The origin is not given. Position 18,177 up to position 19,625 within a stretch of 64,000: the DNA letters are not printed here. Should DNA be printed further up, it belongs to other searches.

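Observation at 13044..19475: Four-gene Dcm + MORC/GHKL ATPase + Z1 P-loop + HNH module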

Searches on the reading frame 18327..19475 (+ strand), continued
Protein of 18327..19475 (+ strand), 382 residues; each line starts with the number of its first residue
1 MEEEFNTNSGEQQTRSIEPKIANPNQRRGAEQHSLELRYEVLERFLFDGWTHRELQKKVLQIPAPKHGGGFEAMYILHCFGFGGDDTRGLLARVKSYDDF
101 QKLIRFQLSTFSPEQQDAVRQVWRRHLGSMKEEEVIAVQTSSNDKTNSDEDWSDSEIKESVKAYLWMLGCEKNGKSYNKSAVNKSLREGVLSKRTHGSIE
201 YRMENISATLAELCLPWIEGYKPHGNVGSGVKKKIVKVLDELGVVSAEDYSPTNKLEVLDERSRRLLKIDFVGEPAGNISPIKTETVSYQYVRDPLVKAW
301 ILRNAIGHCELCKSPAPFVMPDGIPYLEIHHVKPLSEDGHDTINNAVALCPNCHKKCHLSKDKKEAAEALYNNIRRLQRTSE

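Call 75: search_protein_families(library=pfam, proteins=[L091:2044-3117:+, L090:323-2173:+], max_evalue=0.01)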
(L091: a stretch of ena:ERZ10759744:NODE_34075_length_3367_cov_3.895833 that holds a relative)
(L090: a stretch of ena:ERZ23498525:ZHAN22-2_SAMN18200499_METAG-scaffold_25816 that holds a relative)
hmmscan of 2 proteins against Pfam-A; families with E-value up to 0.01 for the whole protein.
L091:2044-3117:+ (357 aa): 1 family
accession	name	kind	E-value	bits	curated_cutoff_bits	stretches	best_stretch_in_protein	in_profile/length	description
PF01966.28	HD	-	0.006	17.3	22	0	93-170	9-90/116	HD domain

L090:323-2173:+ (616 aa): 1 family
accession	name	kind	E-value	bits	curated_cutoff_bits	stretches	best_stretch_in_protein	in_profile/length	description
PF09369.15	MZB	-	2.2e-08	35.1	24.2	1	479-581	1-80/80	MrfA Zn-binding domain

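Call 80: search_dna_similar(query=window:18327-19475:+, collection=plasmids, mode=protein, max_rows=15, max_evalue=1e-10)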
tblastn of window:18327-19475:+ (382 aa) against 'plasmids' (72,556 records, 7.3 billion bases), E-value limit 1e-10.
Records with a match: 74; places in all: 76; records where one place covers at least 80% of the query: 0.
Best place of each record, by identity: <60% 74.
By first word of the organism name: Bacillus 12; Klebsiella 4; Vibrio 4; Burkholderia 3; Escherichia 3; Priestia 3; Thermus 2; Rhizobium 2; Peribacillus 2; Haladaptatus 2; and 31 more.
By predicted mobility (MOB-suite, as given by PLSDB): non-mobilizable 50; conjugative 14; mobilizable 10.
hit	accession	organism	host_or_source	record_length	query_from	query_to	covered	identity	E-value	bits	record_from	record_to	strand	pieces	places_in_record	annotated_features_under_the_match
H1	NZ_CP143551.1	Burkholderia multivorans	Homo sapiens,bronchoalveolar lavage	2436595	139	380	63%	38.4%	4e-39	155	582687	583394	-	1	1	none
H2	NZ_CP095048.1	Hymenobacter cellulosilyticus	single cell,air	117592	142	378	62%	34.2%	6e-33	137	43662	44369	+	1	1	none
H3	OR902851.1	Escherichia coli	-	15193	247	371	33%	48.8%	1e-28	125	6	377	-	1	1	none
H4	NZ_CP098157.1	Klebsiella pneumoniae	Canis lupus familiaris,Rectal swab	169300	259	375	30%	50.9%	1e-19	122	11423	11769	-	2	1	HNH endonuclease signature motif containing protein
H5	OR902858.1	Escherichia coli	-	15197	281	379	26%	57.6%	7e-28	122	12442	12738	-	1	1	mcrA_1: 5-methylcytosine-specific restriction enzyme A | mcrA_2: 5-methylcytosine-specific restriction enzyme A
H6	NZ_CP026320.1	Vibrio campbellii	culture,Bay of Bengal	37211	259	379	32%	45.5%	5e-27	120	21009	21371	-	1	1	HNH endonuclease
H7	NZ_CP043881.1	Leptospira interrogans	Homo sapiens,cell culture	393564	243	359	31%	44.7%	9e-19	96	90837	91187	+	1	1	HNH endonuclease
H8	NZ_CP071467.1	Priestia megaterium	whole organism,Hypersaline environment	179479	252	370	31%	42.7%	4e-16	88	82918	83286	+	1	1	HNH endonuclease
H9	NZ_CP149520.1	Thioclava sp. GXIMD4215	pure culture,mangrove soil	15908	274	377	27%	48.1%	3e-26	118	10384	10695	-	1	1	DUF4357 domain-containing protein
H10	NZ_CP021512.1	Acetobacter pasteurianus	cell culture,food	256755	269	370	27%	48.5%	6e-20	99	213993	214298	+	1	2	HNH endonuclease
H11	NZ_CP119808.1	Halorussus lipolyticus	cell culture,coastal saline-alkali land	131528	249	370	32%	38.7%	1e-17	92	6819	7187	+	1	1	HNH endonuclease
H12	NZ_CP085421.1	Priestia megaterium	single cell,soil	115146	255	366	29%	40.7%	7e-17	90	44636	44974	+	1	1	HNH endonuclease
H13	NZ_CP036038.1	Bacillus mycoides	cell culture,soil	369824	281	358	20%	58.2%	5e-19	96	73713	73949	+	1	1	HNH endonuclease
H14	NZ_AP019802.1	Thermus thermophilus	-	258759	279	362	22%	53.6%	4e-17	91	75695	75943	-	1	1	HNH endonuclease signature motif containing protein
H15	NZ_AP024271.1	Thermus thermophilus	-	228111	279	362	22%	53.6%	4e-17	91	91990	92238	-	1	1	HNH endonuclease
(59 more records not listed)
